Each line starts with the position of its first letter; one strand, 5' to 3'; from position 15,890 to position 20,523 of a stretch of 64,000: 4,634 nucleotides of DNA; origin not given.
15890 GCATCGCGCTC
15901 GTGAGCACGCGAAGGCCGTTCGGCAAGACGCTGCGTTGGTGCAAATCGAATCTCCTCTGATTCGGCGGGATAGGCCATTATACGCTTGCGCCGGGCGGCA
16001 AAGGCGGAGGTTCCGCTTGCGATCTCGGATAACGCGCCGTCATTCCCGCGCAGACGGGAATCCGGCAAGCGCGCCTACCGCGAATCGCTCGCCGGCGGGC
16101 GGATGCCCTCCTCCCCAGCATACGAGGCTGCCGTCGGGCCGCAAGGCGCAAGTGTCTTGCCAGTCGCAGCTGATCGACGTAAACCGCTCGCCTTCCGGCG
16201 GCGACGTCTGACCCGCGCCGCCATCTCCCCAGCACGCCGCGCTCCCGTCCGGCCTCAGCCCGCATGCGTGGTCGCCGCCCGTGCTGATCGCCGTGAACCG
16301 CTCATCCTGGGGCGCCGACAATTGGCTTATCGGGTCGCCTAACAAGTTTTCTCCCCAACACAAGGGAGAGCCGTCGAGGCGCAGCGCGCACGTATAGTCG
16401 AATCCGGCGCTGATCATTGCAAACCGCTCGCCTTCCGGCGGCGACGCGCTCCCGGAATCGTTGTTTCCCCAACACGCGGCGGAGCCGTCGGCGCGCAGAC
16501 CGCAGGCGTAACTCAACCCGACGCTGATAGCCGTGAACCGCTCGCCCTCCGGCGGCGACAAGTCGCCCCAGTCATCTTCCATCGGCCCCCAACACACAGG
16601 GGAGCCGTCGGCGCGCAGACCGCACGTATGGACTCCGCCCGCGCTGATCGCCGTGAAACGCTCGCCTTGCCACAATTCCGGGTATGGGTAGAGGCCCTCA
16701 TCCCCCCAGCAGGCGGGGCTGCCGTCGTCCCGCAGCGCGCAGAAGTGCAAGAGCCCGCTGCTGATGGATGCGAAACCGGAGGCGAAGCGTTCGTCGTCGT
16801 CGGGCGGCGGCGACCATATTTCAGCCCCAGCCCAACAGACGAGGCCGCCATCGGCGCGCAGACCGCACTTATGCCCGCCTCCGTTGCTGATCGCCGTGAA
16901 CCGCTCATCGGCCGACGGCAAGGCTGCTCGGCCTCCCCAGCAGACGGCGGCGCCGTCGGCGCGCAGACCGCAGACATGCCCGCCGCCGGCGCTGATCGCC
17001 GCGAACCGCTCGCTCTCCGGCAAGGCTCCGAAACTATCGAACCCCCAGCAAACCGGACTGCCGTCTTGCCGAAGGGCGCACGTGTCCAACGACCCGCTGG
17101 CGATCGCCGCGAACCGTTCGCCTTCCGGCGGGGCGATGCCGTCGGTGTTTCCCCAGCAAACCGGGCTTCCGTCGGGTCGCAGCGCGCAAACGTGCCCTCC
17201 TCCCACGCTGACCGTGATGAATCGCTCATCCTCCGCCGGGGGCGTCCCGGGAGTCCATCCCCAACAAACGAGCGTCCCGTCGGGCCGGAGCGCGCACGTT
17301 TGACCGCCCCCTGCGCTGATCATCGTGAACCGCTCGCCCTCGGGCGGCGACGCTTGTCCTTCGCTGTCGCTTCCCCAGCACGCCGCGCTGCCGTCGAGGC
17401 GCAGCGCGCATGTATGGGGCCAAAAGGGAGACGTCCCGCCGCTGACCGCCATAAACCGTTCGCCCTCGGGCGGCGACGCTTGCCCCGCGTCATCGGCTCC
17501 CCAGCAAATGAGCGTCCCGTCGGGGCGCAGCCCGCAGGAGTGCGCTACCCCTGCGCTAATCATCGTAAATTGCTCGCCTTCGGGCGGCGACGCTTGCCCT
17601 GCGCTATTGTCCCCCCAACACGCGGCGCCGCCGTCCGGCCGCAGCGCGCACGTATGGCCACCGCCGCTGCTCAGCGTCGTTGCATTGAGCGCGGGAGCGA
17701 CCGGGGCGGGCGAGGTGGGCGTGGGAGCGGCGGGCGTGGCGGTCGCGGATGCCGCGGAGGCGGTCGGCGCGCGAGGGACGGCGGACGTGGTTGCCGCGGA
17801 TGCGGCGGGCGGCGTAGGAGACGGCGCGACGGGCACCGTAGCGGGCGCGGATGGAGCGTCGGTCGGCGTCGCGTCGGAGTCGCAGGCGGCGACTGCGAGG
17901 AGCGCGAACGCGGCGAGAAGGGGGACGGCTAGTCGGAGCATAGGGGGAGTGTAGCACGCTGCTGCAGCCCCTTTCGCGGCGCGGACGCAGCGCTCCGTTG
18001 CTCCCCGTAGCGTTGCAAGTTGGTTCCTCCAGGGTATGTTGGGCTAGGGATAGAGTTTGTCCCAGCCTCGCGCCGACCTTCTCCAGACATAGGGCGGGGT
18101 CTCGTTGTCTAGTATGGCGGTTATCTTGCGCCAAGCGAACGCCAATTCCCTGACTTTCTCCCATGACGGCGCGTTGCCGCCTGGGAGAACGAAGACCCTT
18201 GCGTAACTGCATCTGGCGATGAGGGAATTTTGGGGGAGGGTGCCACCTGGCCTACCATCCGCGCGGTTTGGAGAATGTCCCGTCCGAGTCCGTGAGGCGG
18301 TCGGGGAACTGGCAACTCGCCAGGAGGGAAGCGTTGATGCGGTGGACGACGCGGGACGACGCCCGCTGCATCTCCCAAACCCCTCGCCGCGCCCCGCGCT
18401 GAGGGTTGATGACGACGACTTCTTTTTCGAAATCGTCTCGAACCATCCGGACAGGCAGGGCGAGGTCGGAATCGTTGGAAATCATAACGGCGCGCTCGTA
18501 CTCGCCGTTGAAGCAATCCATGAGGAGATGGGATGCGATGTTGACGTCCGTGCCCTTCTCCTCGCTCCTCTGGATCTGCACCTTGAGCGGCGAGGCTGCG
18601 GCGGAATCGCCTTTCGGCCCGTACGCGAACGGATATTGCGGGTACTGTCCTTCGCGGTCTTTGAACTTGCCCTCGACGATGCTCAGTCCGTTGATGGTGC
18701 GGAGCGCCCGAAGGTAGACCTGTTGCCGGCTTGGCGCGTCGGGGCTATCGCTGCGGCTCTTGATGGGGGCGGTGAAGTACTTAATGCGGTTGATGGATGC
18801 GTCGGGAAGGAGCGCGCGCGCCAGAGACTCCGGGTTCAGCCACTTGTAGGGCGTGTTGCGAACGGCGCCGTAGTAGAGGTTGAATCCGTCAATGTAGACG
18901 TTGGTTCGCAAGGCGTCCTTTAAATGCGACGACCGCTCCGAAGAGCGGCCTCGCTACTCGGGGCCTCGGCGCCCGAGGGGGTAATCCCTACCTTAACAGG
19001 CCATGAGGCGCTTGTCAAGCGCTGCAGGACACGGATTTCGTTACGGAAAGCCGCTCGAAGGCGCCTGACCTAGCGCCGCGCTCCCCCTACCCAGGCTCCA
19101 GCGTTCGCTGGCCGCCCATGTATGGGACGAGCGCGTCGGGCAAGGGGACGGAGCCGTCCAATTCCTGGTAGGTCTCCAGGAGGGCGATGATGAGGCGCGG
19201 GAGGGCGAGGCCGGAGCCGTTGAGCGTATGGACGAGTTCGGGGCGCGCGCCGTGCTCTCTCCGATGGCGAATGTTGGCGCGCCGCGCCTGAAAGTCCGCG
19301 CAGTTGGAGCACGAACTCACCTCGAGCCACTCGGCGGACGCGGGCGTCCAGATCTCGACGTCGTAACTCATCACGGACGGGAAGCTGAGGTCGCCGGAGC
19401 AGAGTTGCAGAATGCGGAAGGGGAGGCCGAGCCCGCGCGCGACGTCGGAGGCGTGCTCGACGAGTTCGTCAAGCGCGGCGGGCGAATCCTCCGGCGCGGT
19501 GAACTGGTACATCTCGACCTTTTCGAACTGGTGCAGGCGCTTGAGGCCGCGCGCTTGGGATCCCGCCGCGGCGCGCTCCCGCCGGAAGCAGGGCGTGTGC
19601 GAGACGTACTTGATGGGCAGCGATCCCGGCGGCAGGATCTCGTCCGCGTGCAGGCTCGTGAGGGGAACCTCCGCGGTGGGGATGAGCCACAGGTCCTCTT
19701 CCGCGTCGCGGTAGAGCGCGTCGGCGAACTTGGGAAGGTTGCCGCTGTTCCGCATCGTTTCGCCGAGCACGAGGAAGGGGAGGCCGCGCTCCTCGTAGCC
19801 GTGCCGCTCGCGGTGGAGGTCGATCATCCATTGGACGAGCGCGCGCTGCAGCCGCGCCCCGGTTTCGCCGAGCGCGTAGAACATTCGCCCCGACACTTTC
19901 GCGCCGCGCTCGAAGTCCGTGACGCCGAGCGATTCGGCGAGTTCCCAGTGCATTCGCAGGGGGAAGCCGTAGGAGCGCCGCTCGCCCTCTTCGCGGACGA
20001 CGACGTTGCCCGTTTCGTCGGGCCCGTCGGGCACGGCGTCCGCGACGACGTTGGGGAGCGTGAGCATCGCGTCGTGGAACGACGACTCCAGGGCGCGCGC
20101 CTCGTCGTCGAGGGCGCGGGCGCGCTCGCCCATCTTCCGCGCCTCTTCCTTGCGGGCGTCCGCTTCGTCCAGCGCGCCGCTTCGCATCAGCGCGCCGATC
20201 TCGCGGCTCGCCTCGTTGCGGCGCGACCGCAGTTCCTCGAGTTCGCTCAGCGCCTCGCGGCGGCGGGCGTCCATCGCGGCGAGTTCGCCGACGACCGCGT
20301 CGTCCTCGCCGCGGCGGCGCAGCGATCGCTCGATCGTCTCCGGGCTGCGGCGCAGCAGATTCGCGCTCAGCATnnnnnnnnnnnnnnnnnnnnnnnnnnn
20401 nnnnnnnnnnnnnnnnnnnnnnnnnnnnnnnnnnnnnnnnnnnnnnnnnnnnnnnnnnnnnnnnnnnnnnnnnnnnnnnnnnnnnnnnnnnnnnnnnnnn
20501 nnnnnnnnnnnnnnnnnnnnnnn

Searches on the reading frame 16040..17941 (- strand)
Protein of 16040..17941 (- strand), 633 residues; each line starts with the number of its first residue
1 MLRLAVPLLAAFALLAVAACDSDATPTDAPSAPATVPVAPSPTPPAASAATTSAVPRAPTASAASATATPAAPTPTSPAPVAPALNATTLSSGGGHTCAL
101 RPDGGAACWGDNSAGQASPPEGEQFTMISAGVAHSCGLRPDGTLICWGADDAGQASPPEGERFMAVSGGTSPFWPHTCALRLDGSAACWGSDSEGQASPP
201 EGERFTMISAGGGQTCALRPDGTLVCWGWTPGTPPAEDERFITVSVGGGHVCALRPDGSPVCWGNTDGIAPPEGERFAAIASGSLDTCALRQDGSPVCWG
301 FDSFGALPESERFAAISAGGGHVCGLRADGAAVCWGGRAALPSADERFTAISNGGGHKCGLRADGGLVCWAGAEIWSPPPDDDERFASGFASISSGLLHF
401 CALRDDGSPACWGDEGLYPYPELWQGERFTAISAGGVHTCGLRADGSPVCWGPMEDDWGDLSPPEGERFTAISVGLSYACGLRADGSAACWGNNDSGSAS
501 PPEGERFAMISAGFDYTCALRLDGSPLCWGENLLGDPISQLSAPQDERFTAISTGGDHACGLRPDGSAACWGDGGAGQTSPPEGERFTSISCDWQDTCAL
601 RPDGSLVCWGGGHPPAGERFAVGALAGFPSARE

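Call 95: search_protein_families(library=pfam, proteins=[window:16040-17941:-], max_evalue=0.00001)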
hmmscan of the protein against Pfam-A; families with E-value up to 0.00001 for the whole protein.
window:16040-17941:- (633 aa): 2 families
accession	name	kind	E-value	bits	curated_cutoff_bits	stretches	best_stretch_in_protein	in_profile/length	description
PF13540.12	RCC1_2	-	7.3e-70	229.6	22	3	126-154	2-30/30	Regulator of chromosome condensation (RCC1) repeat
PF25390.1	WD40_RLD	-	1.1e-40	140.6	150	4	425-611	29-272/363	RCC1-like domain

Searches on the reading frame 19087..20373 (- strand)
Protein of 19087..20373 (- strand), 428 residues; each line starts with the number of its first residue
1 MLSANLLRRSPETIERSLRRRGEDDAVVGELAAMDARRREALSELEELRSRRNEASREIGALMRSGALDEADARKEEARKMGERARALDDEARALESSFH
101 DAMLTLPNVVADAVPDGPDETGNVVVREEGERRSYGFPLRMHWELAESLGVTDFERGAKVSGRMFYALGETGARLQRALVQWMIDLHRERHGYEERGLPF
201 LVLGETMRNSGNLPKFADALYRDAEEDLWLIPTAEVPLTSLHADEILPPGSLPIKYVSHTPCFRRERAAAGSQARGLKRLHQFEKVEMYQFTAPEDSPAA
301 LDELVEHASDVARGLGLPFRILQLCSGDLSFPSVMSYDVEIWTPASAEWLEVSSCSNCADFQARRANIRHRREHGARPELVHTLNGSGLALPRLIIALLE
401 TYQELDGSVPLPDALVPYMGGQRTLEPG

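Call 95: search_protein_families(library=pfam, proteins=[window:19087-20373:-], max_evalue=0.00001)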
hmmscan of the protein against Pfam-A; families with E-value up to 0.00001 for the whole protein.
window:19087-20373:- (428 aa): 2 families
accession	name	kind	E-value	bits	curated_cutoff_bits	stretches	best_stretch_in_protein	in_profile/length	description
PF00587.30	tRNA-synt_2b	-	2.5e-33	116.1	29.3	1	222-402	5-179/179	tRNA synthetase class II core domain (G, H, P, S and T)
PF02403.27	Seryl_tRNA_N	-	6.9e-26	91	28.2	1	1-110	1-108/108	Seryl-tRNA synthetase N-terminal domain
